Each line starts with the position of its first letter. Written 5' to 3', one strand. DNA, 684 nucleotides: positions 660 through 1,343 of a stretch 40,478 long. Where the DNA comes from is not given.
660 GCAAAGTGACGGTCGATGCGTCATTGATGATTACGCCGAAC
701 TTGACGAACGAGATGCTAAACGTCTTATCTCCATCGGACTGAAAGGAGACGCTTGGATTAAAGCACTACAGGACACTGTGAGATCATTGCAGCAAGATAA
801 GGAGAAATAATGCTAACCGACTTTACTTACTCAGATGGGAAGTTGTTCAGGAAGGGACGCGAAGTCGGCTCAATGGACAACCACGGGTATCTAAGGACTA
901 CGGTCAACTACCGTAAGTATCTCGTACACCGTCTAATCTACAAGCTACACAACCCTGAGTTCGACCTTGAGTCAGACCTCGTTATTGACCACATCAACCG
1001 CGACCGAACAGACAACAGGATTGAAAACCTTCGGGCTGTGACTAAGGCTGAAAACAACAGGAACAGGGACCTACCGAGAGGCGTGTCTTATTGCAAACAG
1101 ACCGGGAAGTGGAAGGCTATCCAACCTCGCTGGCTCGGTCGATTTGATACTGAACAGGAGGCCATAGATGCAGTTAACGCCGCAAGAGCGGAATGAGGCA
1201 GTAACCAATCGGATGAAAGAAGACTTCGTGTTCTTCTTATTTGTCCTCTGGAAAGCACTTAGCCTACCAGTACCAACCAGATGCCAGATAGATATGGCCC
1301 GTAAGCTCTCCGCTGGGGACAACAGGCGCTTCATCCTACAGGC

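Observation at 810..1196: HNH-AP2 homing endonuclease wedged between spanin and large terminase genes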

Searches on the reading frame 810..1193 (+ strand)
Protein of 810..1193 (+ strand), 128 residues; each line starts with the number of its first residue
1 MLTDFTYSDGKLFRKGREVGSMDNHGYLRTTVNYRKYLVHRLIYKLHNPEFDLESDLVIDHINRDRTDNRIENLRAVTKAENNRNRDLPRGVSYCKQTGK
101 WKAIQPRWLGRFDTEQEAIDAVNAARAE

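Call 3: search_protein_families(library=pfam, proteins=[window:810-1193:+], max_evalue=1)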
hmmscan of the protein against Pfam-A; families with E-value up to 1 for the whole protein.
window:810-1193:+ (128 aa): 2 families
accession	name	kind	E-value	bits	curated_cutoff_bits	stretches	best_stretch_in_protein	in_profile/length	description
PF13392.12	HNH_3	-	6.1e-18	64.6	24.8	1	37-84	1-46/46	HNH endonuclease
PF00847.26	AP2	-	0.0027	18.4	33.3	1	89-118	3-40/54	AP2 domain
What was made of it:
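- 918..1061 (+): HNH_3 (His-Me finger, 'HNN' type) catalytic core, aa 37-84. D60/H61 are at 987-992, N73 at 1026-1028 and N82 at 1053-1055. Pfam 6.1e-18 (call 3).
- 1074..1190 (+): C-terminal AP2-type DNA-binding domain, aa 89-127: three beta strands plus a helix. Signature: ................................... Pfam AP2 at 18.4 bits, sub-threshold (call 3).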

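Call 4: search_protein_families(library=phrogs, proteins=[window:810-1193:+], max_evalue=0.01)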
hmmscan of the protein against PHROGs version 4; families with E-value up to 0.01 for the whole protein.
window:810-1193:+ (128 aa): 19 families
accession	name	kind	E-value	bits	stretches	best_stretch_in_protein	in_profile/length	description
phrog_99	-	DNA, RNA and nucleotide metabolism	8.3e-40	138.6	1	5-128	118-258/383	HNH endonuclease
phrog_59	-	DNA, RNA and nucleotide metabolism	5.8e-19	69.8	1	8-86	154-235/423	HNH endonuclease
phrog_959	-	DNA, RNA and nucleotide metabolism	2.6e-15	57.4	1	7-105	21-123/138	HNH endonuclease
phrog_4578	-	DNA, RNA and nucleotide metabolism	3.1e-14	54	1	57-128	30-113/130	HNH endonuclease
phrog_3593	-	DNA, RNA and nucleotide metabolism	1e-11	45.9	1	20-128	76-195/210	HNH endonuclease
phrog_30377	-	DNA, RNA and nucleotide metabolism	5.7e-10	40.2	1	29-85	2-54/82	HNH endonuclease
phrog_1492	-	DNA, RNA and nucleotide metabolism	1.6e-08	35.1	1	14-84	83-157/414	HNH endonuclease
phrog_826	-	DNA, RNA and nucleotide metabolism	4.2e-08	34.1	1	21-87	91-159/281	HNH endonuclease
phrog_21964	-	DNA, RNA and nucleotide metabolism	5.4e-07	30.4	1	26-80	149-206/244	HNH endonuclease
phrog_953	-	DNA, RNA and nucleotide metabolism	5.5e-07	30.3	1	81-121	307-353/420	HNH endonuclease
phrog_374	-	DNA, RNA and nucleotide metabolism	3.3e-06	27.2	1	55-126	322-403/617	HNH endonuclease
phrog_36769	-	unknown function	1.4e-05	25.6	1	32-89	237-289/367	-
phrog_13470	-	DNA, RNA and nucleotide metabolism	1.7e-05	26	1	76-125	84-138/152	HNH endonuclease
phrog_6254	-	DNA, RNA and nucleotide metabolism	2.3e-05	25.7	1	21-88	20-88/154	HNH endonuclease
phrog_14913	-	DNA, RNA and nucleotide metabolism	4.1e-05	24.7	1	14-82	22-84/149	HNH endonuclease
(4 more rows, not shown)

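Call 12: search_dna_similar(query=window:810-1193:+, collection=phages, mode=protein, max_rows=60)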
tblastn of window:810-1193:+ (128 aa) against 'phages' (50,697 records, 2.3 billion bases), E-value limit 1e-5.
Records with a match: 2099; places in all: 2887; records where one place covers at least 80% of the query: 1308.
Best place of each record, by identity: >=99% 1; 95-99% 4; 90-95% 1; 60-80% 22; <60% 2071.
By first word of the organism name: Salmonella 471; Klebsiella 426; Escherichia 414; Acinetobacter 83; Pectobacterium 63; Vibrio 57; Lactococcus 57; Pseudomonas 43; Yersinia 39; Ralstonia 32; and 74 more.
By host as written in the record: - 258; Klebsiella pneumoniae 212; Escherichia coli 161; Salmonella enterica subsp. enterica serovar Typhimurium 56; Salmonella sp. 44; Acinetobacter baumannii 37; Lactococcus lactis 37; Salmonella enterica 36; and 547 more.
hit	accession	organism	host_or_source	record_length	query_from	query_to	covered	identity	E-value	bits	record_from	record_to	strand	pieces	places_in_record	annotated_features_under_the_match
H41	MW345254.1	Cronobacter phage vB_CtuP_B1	Cronobacter sp.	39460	1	127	99%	99.2%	5e-81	264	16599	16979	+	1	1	hypothetical protein | terminase large subunit | endopeptidase Rz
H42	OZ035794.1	Kayfunavirus BDX03P1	-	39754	1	127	99%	97.6%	4e-80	261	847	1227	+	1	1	record has no annotation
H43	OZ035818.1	Kayfunavirus BDX03P1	-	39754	1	127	99%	97.6%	4e-80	261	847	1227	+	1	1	record has no annotation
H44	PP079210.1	Escherichia phage phiYIO1-1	Escherichia coli DSM 30083 = JCM 1649 = ...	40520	1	127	99%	96.8%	2e-79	259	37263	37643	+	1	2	YIO1_gp48: hypothetical protein | YIO1_gp49: terminase large subunit | YIO1_gp47: endopeptidase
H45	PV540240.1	Escherichia phage BUCT788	Escherichia coli E4002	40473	1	127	99%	96.8%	2e-79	259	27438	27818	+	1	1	hypothetical protein | terminase large subunit | spanin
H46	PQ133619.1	Klebsiella phage P7124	Klebsiella pneumoniae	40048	1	128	100%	93.0%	3e-75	247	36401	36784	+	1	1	hypothetical protein | terminase large subunit | spanin inner membrane subunit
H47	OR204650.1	Escherichia phage pO91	Escherichia coli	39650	1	128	100%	69.5%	2e-57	196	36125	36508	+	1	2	hypothetical protein | terminase large subunit | Rz-like lysis protein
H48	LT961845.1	Yersinia phage fPS-59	-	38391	2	128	99%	68.0%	2e-50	176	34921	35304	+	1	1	g043: homing endonuclease | g044: Phage DNA packaging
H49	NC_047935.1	Yersinia phage fPS-59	-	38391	2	128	99%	68.0%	2e-50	176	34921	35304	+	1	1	g043: HNH endonuclease | g044: terminase large subunit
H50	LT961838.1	Yersinia phage fPS-19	-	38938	2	128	99%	67.2%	1e-49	174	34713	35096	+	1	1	g045: homing endonuclease | g046: Phage DNA packaging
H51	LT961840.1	Yersinia phage fPS-7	-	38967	2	128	99%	67.2%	1e-49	174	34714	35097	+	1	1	g045: homing endonuclease | g046: Phage DNA packaging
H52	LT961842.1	Yersinia phage fPS-86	-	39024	2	128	99%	67.2%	1e-49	174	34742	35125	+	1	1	g045: homing endonuclease | g046: Phage DNA packaging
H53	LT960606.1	Yersinia phage fPS-9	-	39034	2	128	99%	67.2%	1e-49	174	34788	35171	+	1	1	g045: Phage-associated homing endonuclease | g046: Phage DNA packaging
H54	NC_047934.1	Yersinia phage fPS-9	-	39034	2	128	99%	67.2%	1e-49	174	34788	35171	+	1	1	g045: Phage-associated homing endonuclease | g046: Phage DNA packaging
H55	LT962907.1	Yersinia phage fPS-10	-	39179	2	128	99%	67.2%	1e-49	174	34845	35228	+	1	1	g045: homing endonuclease | g046: Phage DNA packaging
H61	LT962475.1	Yersinia phage fPS-54-ocr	-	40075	2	128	99%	67.2%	6e-49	172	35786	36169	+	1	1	g043: hypothetical protein | g044: Phage DNA packaging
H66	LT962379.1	Yersinia phage fPS-53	-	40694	2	128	99%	66.3%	6e-49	243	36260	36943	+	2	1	g047: homing endonuclease | g046: hypothetical protein | g048: Phage DNA packaging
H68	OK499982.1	Morganella phage vB_MmoP_Lilpapawes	Morganella morganii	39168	2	122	95%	69.4%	6e-52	181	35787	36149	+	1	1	putative homing endonuclease | putative DNA packaging protein B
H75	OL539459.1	Escherichia phage vB_EcoD_Fulano1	Escherichia coli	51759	1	128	100%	38.3%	1e-20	92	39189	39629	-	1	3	putative HNH endonuclease | hypothetical protein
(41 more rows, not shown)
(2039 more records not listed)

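Call 14: search_solved_structures(query=window:810-1193:+, max_evalue=1, show_alignments=3)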
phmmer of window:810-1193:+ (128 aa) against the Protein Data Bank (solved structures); distinct sequences matched with E-value up to 1: 1.
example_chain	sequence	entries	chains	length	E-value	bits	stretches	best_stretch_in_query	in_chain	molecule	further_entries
1u3e_M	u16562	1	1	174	0.05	16.9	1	35-102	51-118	HNH homing endonuclease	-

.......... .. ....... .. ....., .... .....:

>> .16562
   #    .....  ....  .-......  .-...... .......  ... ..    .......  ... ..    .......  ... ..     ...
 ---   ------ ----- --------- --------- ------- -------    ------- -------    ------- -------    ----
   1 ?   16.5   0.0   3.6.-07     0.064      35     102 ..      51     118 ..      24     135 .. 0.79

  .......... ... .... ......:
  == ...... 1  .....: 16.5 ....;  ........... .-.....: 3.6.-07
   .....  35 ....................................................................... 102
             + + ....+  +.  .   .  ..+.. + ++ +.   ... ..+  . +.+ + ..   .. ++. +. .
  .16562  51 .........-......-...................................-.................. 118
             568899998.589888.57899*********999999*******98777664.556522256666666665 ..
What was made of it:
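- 918..1061 (+): The alignment to I-HmuI puts D60/H61/N73/N82 on D74/H75/N87/N96 (call 14).
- On HNH / His-Me finger endonuclease, Pfam HNH_3 (I-HmuI-like 'HNN' subclass): D60/H61/N73/N82 align to I-HmuI D74/H75/N87/N96 (call 14).
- I-HmuI is the only PDB sequence hit, with its catalytic D74/H75/N96 matched (call 14).
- Tried and rejected: PDB sequence search: it gave only a weak hit (I-HmuI, E 0.05, call 14), so the claim rests on Pfam and the fold search.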

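Call 17: get_annotated_region(hit=H48, flank=1200)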
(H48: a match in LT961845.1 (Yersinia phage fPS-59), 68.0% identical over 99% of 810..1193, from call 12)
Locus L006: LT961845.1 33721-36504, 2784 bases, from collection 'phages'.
description: Yersinia phage fPS-59 genome assembly, complete genome: monopartite.
organism: Yersinia phage fPS-59 (NCBI taxid 2052754)
taxonomy: Viruses; Duplodnaviria; Heunggongvirae; Uroviricota; Caudoviricetes; Autographiviridae; Studiervirinae; Helsettvirus; Helsettvirus fPS59
host: -; source: -; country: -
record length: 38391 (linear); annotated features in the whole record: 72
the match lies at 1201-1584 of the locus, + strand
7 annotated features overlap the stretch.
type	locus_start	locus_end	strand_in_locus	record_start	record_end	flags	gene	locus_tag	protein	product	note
CDS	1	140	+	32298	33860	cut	g039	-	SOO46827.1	Phage tail fibers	-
CDS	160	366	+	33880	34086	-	g040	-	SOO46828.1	Phage holin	-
CDS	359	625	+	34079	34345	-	g041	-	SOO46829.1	DNA packaging protein A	-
CDS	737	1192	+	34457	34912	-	g042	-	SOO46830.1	Phage endopeptidase Rz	-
CDS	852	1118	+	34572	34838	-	g042.1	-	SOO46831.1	Phage endopeptidase Rz1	-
CDS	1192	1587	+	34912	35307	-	g043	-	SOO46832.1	homing endonuclease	-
CDS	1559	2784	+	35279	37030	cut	g044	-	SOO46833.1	Phage DNA packaging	-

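Call 18: get_annotated_region(hit=H68, flank=1200)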
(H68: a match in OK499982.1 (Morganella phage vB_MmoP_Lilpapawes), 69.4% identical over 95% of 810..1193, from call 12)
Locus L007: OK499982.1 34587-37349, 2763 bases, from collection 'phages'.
description: Morganella phage vB_MmoP_Lilpapawes, complete genome.
organism: Morganella phage vB_MmoP_Lilpapawes (NCBI taxid 2894803)
taxonomy: Viruses; Duplodnaviria; Heunggongvirae; Uroviricota; Caudoviricetes; Autographiviridae; Studiervirinae; Minipunavirus
host: Morganella morganii; source: raw sewage; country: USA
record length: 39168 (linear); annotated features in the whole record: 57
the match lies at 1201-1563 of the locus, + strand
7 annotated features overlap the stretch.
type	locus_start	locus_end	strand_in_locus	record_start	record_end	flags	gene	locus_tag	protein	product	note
CDS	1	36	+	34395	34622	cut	-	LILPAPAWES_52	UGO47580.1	putative type II holin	gp52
CDS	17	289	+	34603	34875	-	-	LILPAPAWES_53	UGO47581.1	putative DNA packaging protein small subunit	gp53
CDS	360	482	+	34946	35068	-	-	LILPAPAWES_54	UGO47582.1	hypothetical protein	gp54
CDS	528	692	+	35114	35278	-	-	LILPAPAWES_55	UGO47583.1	HNH endonuclease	gp55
CDS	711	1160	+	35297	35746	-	-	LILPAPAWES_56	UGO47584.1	putative Rz-like lysis protein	gp56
CDS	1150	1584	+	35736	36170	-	-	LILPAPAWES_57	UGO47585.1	putative homing endonuclease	gp57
CDS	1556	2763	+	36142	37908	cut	-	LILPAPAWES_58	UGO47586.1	putative DNA packaging protein B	gp58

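Call 19: get_annotated_region(hit=H47, flank=1200)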
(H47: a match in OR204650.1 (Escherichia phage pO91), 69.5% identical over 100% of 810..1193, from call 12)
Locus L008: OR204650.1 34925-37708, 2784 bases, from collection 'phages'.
description: Escherichia phage pO91, complete genome.
organism: Escherichia phage pO91 (NCBI taxid 3072194)
taxonomy: Viruses; Duplodnaviria; Heunggongvirae; Uroviricota; Caudoviricetes; Autographiviridae; Studiervirinae; Kayfunavirus
host: Escherichia coli; source: -; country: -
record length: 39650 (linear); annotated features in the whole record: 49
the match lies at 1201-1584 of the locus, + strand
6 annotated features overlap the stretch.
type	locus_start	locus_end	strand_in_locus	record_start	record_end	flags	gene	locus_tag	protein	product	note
CDS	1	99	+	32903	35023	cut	-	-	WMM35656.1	hypothetical protein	-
CDS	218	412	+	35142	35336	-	-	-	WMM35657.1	class II holin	-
CDS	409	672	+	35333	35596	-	-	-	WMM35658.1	DNA packaging protein A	DNA packaging protein A, T7-like gp18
CDS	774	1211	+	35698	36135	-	-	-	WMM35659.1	Rz-like lysis protein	Rz-like lysis protein Gp18.5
CDS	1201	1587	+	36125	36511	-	-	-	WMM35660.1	hypothetical protein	-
CDS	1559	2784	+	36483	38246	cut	-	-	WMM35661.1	terminase large subunit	terminase large subunit Gp19, DNA packaging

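Call 20: get_annotated_region(hit=H66, flank=1200)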
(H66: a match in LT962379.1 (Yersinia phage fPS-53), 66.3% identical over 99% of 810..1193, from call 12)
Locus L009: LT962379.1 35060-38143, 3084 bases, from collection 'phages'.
description: Yersinia phage fPS-53 genome assembly, complete genome: monopartite.
organism: Yersinia phage fPS-53 (NCBI taxid 2052752)
taxonomy: Viruses; Duplodnaviria; Heunggongvirae; Uroviricota; Caudoviricetes; Autographiviridae; Studiervirinae; Helsettvirus; Helsettvirus fPS53
host: -; source: -; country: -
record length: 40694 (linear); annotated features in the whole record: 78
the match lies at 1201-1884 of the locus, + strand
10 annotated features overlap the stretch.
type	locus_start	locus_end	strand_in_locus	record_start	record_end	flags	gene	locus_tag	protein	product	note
CDS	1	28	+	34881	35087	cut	g041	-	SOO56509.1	Phage holin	-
CDS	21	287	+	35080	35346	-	g042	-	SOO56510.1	DNA packaging protein A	-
CDS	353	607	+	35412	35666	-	g043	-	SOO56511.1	hypothetical protein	-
CDS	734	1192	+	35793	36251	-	g044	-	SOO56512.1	Phage endopeptidase Rz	-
CDS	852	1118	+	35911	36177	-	g045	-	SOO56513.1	Phage endopeptidase Rz1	-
CDS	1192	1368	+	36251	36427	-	g046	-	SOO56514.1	hypothetical protein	-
CDS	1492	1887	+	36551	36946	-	g047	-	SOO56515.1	homing endonuclease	-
CDS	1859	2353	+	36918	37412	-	g048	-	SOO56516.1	Phage DNA packaging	-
CDS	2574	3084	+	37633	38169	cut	g049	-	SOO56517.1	hypothetical protein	-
CDS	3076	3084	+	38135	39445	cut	g050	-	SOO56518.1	Phage DNA packaging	-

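Call 21: get_annotated_region(hit=H46, flank=1200)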
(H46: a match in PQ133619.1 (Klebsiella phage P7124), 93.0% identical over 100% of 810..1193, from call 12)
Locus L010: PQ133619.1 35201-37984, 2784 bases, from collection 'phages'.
description: Klebsiella phage P7124, complete genome.
organism: Klebsiella phage P7124 (NCBI taxid 3349460)
taxonomy: Viruses
host: Klebsiella pneumoniae; source: -; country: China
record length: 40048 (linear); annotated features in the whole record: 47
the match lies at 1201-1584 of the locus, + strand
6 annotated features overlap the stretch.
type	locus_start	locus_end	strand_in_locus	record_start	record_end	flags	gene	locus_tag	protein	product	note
CDS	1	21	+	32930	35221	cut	-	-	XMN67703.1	hypothetical protein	-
CDS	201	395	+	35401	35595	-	-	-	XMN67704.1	hypothetical protein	-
CDS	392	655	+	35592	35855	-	-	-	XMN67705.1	hypothetical protein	-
CDS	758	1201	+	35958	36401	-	-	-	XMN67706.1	spanin inner membrane subunit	-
CDS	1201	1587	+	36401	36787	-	-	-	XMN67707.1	hypothetical protein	-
CDS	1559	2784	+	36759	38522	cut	-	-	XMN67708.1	terminase large subunit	gp19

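Call 29: predict_structure(protein=window:810-1193:+)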
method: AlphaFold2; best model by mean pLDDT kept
length: 128 residues; sequences in the alignment: 1
mean_pLDDT: 56.5   pTM: 0.41
mean pLDDT of the five models: 56.5, 39.3, 37.1, 36.9, 35.1
residues with pLDDT >= 90: 0; 70-90: 35; 50-70: 33; < 50: 60
segments of 3 or more residues with pLDDT < 50: 1-3, 24-28, 30-80
pLDDT, mean of each block of 10 residues (from residue 1): 55 67 50 42 41 36 38 41 61 71 73 85 78
secondary structure, 60 per line:
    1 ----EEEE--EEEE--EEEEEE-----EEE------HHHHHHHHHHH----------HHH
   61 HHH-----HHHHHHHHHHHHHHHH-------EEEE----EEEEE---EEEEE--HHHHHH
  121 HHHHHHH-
elements in order: E5-8 E11-14 E17-22 E28-30 H37-47 H58-63 H69-84 E92-95 E100-104 E108-112 H115-127

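Call 30: find_homologous_proteins(query=window:810-1193:+, max_evalue=0.00001)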
Query window:810-1193:+ (128 aa): 198 proteins with E <= 0.00001 among 238 candidates; the best 120 are listed.
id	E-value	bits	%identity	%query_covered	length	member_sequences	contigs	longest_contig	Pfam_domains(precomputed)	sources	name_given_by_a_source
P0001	2.0e-77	275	96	99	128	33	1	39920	PF13392.13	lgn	-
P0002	2.1e-75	269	94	100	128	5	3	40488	PF13392.13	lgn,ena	-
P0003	5.6e-66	238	80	100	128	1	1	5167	PF13392.13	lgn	-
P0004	9.6e-56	205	70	100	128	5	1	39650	PF13392.13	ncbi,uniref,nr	ncbi:hypothetical protein [Escherichia phage pO91]|uniref:HNH nuclease domain-containing protein n=1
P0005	3.7e-53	197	72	98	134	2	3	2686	PF13392.13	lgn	-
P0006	1.8e-52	195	71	95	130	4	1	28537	PF13392.13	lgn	-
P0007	1.0e-51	192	70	99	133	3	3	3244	PF13392.13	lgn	-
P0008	1.3e-51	192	72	98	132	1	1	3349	PF13392.13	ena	-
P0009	6.8e-51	189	69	99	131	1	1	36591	PF13392.13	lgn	-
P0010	7.3e-51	189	68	95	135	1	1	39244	PF13392.13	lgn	-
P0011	2.4e-49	184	68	100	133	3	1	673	PF13392.13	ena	-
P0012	3.0e-48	181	69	95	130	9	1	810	PF13392.13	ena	-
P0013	4.7e-48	180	70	98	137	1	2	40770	PF13392.13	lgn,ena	-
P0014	6.7e-48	180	69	95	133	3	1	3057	PF13392.13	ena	-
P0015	6.4e-47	177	67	99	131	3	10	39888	PF13392.13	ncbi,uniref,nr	ncbi:homing endonuclease [Yersinia phage fPS-19]|uniref:Homing endonuclease n=10 Tax=Helsettvirus fP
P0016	1.4e-27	114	57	84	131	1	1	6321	PF00847.27,PF13392.13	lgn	-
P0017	1.5e-26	111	52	87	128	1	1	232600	PF13392.13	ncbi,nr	ncbi:hypothetical protein PflCFBP13517_18390 [Pseudomonas fluorescens]|nr:hypothetical protein PflCF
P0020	1.7e-19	88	43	86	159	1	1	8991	PF00847.27,PF13392.13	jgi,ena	jgi:hypothetical protein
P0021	3.1e-19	87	46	91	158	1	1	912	PF00847.27,PF13392.13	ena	-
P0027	4.6e-17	80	43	95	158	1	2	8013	PF00847.27,PF13392.13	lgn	-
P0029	2.2e-16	78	44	89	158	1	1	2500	PF00847.27,PF13392.13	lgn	-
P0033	1.3e-15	75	39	95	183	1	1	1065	PF00847.27,PF13392.13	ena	-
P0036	8.2e-15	73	44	97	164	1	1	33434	PF00847.27,PF13392.13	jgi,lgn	jgi:hypothetical protein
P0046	9.4e-14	69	45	86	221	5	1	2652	PF00847.27,PF13392.13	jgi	-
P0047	9.8e-14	69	40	97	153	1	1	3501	PF00847.27,PF13392.13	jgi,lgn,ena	-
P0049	1.4e-13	69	42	89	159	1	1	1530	PF00847.27,PF13392.13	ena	-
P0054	2.5e-13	68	40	86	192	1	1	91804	PF00847.27,PF13392.13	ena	-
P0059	3.0e-12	65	45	69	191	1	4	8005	PF00847.27,PF13392.13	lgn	-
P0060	3.1e-12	64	37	97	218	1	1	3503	PF00847.27,PF13392.13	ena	-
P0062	3.7e-12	64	39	95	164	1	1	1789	PF00847.27,PF13392.13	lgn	-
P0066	6.8e-12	63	44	76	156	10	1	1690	PF00847.27,PF13392.13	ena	-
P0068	8.9e-12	63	41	86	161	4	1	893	PF00847.27,PF13392.13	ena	-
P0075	1.7e-11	62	43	77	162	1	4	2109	PF00847.27,PF13392.13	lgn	-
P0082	4.1e-11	61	39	88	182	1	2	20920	PF00847.27,PF13392.13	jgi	jgi:hypothetical protein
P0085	4.9e-11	61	41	90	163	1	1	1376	PF00847.27,PF13392.13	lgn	-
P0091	1.1e-10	59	55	52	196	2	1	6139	PF00847.27,PF13392.13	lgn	-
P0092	1.2e-10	59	40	94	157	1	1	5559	PF00847.27,PF13392.13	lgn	-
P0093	1.3e-10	59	39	84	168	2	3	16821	PF00847.27,PF13392.13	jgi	jgi:hypothetical protein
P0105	5.9e-10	57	55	50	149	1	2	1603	PF00847.27,PF13392.13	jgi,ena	jgi:hypothetical protein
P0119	2.2e-9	55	36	95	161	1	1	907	PF00847.27,PF13392.13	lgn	-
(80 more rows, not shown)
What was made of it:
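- On AP2 DNA-binding domain (PF00847): Several homologues do carry a precomputed PF00847 hit (call 30).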
